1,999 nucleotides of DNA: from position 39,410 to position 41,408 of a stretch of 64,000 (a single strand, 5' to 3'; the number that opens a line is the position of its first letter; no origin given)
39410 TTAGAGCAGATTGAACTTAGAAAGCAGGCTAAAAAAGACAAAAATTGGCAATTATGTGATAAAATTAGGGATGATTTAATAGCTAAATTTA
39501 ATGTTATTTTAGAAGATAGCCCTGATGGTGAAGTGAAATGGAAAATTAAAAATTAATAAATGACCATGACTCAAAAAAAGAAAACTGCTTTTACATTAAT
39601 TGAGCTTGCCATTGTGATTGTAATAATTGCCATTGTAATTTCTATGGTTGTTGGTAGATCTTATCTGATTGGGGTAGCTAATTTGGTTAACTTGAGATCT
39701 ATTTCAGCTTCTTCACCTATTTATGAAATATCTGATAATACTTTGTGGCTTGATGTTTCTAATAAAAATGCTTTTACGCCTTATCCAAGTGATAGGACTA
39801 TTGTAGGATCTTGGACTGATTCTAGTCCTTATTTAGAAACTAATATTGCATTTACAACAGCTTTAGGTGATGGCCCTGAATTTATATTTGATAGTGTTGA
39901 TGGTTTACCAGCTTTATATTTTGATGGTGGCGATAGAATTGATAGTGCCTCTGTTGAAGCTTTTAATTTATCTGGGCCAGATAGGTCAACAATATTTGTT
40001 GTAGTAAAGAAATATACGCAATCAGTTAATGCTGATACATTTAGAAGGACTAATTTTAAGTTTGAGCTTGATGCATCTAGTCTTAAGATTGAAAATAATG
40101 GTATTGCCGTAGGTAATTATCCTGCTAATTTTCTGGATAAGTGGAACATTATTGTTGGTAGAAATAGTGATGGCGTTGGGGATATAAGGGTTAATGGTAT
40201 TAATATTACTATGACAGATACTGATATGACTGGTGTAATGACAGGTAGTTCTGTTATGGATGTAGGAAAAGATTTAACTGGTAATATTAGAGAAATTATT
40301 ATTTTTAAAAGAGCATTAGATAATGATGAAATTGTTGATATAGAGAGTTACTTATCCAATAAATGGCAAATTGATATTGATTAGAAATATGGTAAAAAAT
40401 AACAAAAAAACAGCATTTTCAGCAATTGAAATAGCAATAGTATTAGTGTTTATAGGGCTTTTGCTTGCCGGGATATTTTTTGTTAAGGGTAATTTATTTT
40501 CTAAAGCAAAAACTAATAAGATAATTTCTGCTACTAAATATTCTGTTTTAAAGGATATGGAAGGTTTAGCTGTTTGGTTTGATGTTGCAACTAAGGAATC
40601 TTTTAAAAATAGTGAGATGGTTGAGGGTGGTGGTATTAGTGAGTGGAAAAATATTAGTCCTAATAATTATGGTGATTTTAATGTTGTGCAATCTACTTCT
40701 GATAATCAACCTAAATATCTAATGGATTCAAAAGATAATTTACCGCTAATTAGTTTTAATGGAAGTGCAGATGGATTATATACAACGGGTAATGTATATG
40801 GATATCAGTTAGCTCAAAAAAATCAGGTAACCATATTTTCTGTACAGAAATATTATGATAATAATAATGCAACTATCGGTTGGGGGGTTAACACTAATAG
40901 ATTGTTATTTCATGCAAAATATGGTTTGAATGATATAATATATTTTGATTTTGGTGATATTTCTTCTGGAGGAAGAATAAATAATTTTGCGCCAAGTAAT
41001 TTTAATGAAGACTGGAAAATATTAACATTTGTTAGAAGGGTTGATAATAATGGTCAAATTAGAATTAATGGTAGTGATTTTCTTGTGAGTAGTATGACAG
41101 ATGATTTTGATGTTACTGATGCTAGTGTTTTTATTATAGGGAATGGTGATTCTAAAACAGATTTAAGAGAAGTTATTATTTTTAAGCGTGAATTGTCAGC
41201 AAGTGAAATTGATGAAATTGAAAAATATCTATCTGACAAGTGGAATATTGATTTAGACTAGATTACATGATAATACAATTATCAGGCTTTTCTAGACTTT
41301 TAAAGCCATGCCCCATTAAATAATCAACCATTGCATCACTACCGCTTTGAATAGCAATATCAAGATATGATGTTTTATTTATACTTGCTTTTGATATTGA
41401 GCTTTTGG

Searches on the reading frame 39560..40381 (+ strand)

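Call 4: search_protein_families(library=pfam, proteins=[window:39560-40381:+], max_evalue=10)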
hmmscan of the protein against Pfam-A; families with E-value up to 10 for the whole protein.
window:39560-40381:+ (274 aa): 2 families
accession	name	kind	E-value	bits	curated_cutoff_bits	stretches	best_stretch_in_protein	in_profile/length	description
PF07963.17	N_methyl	-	2.7e-06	27.2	21.2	1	6-30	2-26/27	Prokaryotic N-terminal methylation motif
PF13385.13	Laminin_G_3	-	0.025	15.2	27.6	1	164-258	54-150/151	Concanavalin A-like lectin/glucanases superfamily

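Call 19: search_protein_families(library=ncbifam, proteins=[window:39560-40381:+], max_evalue=0.1)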
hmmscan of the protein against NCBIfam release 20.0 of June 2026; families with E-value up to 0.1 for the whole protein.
window:39560-40381:+ (274 aa): 5 families
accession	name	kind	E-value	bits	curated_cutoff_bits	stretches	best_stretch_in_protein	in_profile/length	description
TIGR02532.1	IV_pilin_GFxxxE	domain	0.0005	19.8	16.3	1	10-30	3-23/24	prepilin-type N-terminal cleavage/methylation domain-containing protein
TIGR01708.2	typeII_sec_gspH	equivalog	0.0046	17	80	1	11-31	4-24/169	type II secretion system minor pseudopilin GspH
NF007862.0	PRK10574.1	equivalog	0.013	15.6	138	1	6-31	2-27/145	prepilin peptidase-dependent pilin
TIGR01710.1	typeII_sec_gspG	equivalog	0.021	14.8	88.85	1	10-33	2-25/134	type II secretion system major pseudopilin GspG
NF040999.1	pilin_ComGC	equivalog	0.031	14.4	75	1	9-31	2-24/84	competence type IV pilus major pilin ComGC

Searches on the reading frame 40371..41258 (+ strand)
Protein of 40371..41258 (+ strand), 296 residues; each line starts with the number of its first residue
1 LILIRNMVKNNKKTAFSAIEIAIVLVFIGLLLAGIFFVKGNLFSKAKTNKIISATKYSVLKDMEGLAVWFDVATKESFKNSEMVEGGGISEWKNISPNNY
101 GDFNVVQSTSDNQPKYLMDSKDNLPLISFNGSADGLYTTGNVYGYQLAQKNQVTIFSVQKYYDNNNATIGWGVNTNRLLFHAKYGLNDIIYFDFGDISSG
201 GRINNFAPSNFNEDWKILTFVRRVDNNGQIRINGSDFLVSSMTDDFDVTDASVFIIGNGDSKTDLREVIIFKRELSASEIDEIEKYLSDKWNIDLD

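Call 19: search_protein_families(library=ncbifam, proteins=[window:40371-41258:+], max_evalue=0.1)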
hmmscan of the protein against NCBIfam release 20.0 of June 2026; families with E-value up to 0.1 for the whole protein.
window:40371-41258:+ (296 aa): 1 family
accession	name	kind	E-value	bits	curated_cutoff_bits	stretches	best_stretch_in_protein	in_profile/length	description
NF040999.1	pilin_ComGC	equivalog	0.065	13.4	75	0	14-92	2-75/84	competence type IV pilus major pilin ComGC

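Call 29: search_protein_families(library=pfam, proteins=[window:40371-41258:+], max_evalue=0.001)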
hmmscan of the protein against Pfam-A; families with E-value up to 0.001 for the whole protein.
window:40371-41258:+ (296 aa): 1 family
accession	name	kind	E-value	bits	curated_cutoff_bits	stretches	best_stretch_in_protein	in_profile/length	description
PF13385.13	Laminin_G_3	-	0.0003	21.4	27.6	1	206-280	72-150/151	Concanavalin A-like lectin/glucanases superfamily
